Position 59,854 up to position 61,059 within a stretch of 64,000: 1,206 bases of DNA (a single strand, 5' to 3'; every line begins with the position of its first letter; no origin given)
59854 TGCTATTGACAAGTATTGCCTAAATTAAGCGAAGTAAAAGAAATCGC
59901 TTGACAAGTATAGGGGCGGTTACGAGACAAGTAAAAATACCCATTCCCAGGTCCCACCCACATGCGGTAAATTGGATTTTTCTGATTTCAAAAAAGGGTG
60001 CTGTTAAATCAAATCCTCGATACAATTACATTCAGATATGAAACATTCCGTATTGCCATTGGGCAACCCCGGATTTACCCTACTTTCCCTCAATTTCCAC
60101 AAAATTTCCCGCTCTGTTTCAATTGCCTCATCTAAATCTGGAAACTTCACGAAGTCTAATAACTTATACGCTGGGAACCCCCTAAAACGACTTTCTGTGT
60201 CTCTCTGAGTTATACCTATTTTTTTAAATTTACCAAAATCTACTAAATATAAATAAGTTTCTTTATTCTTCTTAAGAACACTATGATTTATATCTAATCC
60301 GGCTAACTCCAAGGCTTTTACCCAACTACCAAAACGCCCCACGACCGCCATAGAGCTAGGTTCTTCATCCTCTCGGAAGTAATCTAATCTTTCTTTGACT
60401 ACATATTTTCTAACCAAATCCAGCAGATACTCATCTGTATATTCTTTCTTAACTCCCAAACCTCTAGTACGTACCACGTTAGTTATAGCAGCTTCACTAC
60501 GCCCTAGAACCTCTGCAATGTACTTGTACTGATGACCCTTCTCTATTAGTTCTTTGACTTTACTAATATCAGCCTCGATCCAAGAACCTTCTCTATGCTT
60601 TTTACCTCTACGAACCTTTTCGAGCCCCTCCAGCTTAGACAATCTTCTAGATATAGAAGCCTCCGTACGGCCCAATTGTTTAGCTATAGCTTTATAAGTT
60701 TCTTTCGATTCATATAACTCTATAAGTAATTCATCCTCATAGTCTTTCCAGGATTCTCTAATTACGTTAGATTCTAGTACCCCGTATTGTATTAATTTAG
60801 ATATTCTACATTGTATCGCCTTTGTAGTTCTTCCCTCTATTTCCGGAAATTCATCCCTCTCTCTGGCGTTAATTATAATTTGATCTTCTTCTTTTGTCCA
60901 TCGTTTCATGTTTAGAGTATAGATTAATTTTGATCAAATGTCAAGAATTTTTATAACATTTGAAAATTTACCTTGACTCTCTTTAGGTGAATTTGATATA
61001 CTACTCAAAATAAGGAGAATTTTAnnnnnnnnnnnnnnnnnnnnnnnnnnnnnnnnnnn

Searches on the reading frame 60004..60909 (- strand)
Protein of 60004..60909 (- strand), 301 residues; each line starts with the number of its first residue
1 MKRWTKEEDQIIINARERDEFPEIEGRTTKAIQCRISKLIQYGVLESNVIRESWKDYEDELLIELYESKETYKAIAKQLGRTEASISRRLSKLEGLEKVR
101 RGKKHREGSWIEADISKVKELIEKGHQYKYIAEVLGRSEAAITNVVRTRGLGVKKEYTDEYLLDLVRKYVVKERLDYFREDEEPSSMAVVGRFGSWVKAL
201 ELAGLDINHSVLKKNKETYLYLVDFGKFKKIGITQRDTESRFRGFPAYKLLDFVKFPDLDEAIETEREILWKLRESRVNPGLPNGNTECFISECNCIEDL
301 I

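Call 12: search_protein_families(library=pfam, proteins=[window:60004-60909:-], max_evalue=0.01)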
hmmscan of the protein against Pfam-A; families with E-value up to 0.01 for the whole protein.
window:60004-60909:- (301 aa): 14 families
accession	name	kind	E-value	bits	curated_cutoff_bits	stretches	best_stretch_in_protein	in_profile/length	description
PF00249.37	Myb_DNA-binding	-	9.6e-08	32.5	24.4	0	51-90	1-42/46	Myb-like DNA-binding domain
PF18780.6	HNH_repeat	-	1.1e-06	29.3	26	1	157-206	1-54/54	Homing endonuclease associated repeat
PF13936.12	HTH_38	-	5.3e-06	26.5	27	0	64-91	15-42/44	Helix-turn-helix domain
PF13384.12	HTH_23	-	7.3e-06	26.1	24.6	1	63-97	11-47/50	Homeodomain-like domain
PF13921.12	Myb_DNA-bind_6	-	3.4e-05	24.4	22.9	1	54-89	1-38/60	Myb-like DNA-binding domain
PF08281.18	Sigma70_r4_2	-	4.6e-05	23.4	25.7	0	66-91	23-48/54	Sigma-70, region 4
PF18024.7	HTH_50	-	5.1e-05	23.3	27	1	51-92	5-46/50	Helix-turn-helix domain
PF13518.12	HTH_28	-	0.00018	22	25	0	63-103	6-51/52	Helix-turn-helix domain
PF01047.28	MarR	-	0.00038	20.7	24.6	0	65-104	12-52/59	MarR family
PF01371.25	Trp_repressor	-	0.00064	20.2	27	0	118-147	42-71/88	Trp repressor protein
PF02796.21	HTH_7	-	0.0016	18.9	23.8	0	60-80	12-32/45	Helix-turn-helix domain of resolvase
PF13404.12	HTH_AsnC-type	-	0.0031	17.7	27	0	69-94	17-42/42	AsnC-type helix-turn-helix domain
PF08279.18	HTH_11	-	0.0044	17.3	25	0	60-95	4-41/55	HTH domain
PF04545.22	Sigma70_r4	-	0.0052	16.7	24.1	0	60-100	11-49/50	Sigma-70, region 4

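Call 13: search_protein_families(library=phrogs, proteins=[window:60004-60909:-], max_evalue=0.001)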
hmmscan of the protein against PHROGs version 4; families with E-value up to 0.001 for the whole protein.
window:60004-60909:- (301 aa): 17 families
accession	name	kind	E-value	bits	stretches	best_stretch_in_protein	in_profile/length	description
phrog_323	-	transcription regulation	8.5e-28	98.8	2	52-158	95-197/319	transcriptional regulator, D5-like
phrog_681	-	DNA, RNA and nucleotide metabolism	5.9e-09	36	1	211-294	435-526/576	endonuclease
phrog_664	-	DNA, RNA and nucleotide metabolism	8e-08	33.4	1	112-161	87-134/210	DNA binding protein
phrog_31591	-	DNA, RNA and nucleotide metabolism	2.6e-07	31.7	0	109-147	4-42/136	HTH DNA binding protein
phrog_18209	-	unknown function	2.9e-07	31.2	0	53-93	59-99/296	-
phrog_14101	-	transcription regulation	6e-07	31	1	54-123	7-72/103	transcriptional regulator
phrog_22655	-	unknown function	5.2e-06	26.4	1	153-227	13-91/508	-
phrog_7061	-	DNA, RNA and nucleotide metabolism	1.2e-05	26.7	0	116-148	35-67/70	HTH DNA binding protein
phrog_4538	-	unknown function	0.00013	22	0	48-100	345-397/447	-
phrog_38779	-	unknown function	0.00015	22.7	0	53-89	18-53/61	-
phrog_16568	-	moron, auxiliary metabolic gene and host takeover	0.00016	22.9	1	68-155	18-115/129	Ren-like exclusion protein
phrog_3855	-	DNA, RNA and nucleotide metabolism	0.00023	22.6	0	113-147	67-101/115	HTH DNA binding protein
phrog_3910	-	transcription regulation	0.00027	21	0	59-98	75-113/356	transcriptional regulator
phrog_11376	-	unknown function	0.00055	21.2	0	101-151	31-84/134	-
phrog_20467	-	DNA, RNA and nucleotide metabolism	0.00061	20.7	0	63-93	72-102/112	HNH endonuclease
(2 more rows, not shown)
